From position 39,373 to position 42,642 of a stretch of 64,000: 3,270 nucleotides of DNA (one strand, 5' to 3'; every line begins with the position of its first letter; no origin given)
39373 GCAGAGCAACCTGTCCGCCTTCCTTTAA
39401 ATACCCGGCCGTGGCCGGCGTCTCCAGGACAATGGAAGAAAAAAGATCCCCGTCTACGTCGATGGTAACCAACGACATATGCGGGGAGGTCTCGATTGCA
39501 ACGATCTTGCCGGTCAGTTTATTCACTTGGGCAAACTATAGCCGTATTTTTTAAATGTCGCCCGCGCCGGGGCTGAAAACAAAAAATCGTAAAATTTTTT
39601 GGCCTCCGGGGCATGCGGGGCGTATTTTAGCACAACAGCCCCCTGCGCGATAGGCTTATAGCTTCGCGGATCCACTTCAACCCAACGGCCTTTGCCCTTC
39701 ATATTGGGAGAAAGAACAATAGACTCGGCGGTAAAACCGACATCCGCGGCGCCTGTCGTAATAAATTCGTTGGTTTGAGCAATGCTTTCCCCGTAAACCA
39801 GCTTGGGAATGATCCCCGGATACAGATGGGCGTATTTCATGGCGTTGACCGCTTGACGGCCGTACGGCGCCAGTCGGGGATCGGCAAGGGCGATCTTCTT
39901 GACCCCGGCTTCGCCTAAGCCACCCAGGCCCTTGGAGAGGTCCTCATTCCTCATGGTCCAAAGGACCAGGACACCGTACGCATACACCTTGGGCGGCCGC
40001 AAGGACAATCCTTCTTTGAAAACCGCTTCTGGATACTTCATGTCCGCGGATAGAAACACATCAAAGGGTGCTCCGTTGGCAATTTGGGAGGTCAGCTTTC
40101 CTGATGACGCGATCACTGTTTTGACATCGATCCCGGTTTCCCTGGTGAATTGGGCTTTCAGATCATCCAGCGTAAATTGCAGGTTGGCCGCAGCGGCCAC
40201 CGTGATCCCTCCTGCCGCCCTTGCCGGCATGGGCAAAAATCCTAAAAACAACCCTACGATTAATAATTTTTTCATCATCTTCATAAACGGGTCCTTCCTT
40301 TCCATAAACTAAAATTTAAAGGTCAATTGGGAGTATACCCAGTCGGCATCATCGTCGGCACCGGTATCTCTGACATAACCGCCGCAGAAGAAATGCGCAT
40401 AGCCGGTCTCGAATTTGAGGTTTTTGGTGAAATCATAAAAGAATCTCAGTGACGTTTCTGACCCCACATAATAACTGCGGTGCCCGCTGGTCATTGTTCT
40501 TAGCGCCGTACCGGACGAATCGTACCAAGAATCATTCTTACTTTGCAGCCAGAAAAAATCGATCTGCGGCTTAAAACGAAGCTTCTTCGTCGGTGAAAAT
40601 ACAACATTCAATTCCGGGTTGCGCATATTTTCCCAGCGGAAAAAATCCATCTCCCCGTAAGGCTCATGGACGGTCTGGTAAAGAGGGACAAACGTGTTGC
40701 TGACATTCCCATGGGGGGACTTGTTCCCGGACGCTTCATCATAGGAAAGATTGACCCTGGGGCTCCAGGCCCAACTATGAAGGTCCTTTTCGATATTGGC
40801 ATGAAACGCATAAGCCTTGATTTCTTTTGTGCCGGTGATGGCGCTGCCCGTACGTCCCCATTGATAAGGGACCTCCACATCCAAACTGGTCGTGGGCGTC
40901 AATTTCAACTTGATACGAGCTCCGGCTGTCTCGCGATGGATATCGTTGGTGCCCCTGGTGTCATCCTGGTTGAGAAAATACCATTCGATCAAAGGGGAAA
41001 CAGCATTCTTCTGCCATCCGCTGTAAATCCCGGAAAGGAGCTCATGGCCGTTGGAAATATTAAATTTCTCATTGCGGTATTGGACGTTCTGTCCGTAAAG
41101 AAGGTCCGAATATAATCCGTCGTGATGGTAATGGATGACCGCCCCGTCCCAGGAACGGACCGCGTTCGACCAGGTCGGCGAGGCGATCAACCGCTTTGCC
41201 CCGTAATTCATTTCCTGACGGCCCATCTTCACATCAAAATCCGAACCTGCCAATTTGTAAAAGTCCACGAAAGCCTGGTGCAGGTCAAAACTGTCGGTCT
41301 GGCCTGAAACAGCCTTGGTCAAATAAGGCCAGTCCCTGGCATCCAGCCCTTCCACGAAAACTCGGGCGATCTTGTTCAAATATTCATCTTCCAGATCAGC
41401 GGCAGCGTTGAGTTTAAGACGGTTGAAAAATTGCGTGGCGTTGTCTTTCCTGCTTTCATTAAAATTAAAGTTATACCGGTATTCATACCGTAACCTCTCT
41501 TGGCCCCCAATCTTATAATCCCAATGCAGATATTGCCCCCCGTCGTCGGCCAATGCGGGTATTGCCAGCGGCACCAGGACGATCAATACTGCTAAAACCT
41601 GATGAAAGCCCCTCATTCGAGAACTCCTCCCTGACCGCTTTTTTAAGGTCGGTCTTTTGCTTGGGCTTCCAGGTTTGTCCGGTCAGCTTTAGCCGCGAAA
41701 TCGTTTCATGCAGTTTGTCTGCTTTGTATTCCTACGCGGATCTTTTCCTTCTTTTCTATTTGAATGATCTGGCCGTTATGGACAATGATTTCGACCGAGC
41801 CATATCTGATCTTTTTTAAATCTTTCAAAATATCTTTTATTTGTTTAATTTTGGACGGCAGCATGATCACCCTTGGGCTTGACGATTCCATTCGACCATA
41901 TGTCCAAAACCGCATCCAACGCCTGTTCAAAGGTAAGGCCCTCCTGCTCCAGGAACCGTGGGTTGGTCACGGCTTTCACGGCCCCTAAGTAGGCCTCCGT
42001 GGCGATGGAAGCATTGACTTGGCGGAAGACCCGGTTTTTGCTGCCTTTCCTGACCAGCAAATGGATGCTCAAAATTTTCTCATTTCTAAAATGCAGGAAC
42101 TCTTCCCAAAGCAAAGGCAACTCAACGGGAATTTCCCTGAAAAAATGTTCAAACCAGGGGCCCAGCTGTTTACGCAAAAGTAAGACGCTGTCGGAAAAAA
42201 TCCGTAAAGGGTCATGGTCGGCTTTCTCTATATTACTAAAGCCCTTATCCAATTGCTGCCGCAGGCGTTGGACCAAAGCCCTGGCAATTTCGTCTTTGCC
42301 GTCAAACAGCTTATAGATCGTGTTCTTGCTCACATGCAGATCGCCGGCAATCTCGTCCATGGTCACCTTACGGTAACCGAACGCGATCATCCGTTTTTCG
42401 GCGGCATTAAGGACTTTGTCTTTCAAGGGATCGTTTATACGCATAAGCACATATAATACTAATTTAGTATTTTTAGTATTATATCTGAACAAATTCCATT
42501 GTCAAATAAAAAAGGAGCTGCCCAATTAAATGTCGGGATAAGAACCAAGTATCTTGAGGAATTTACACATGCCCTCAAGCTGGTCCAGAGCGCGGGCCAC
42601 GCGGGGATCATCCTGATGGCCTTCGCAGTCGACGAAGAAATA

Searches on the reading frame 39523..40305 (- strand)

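Call 28: search_protein_families(library=pfam, proteins=[window:39523-40305:-], max_evalue=0.00001)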
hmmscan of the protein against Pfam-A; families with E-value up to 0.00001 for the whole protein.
window:39523-40305:- (260 aa): 2 families
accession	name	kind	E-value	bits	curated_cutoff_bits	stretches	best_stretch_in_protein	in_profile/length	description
PF13531.11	SBP_bac_11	-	2.5e-58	197.9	25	1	34-256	1-226/227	Bacterial extracellular solute-binding protein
PF01547.30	SBP_bac_1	-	1.1e-16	62.2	26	1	46-248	10-306/307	Bacterial extracellular solute-binding protein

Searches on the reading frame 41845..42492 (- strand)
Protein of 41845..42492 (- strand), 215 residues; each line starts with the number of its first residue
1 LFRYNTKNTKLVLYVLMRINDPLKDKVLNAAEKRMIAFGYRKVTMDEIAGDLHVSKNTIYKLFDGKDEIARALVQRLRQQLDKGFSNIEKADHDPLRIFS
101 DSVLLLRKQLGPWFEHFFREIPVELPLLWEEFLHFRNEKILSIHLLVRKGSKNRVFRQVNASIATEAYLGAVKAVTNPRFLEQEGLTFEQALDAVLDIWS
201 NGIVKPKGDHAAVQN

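Call 28: search_protein_families(library=pfam, proteins=[window:41845-42492:-], max_evalue=0.00001)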
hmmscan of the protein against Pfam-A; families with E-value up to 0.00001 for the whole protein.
window:41845-42492:- (215 aa): 1 family
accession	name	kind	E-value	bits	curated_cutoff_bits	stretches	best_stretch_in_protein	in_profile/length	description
PF00440.29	TetR_N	-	3.6e-10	39.9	24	1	28-73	2-47/47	Bacterial regulatory proteins, tetR family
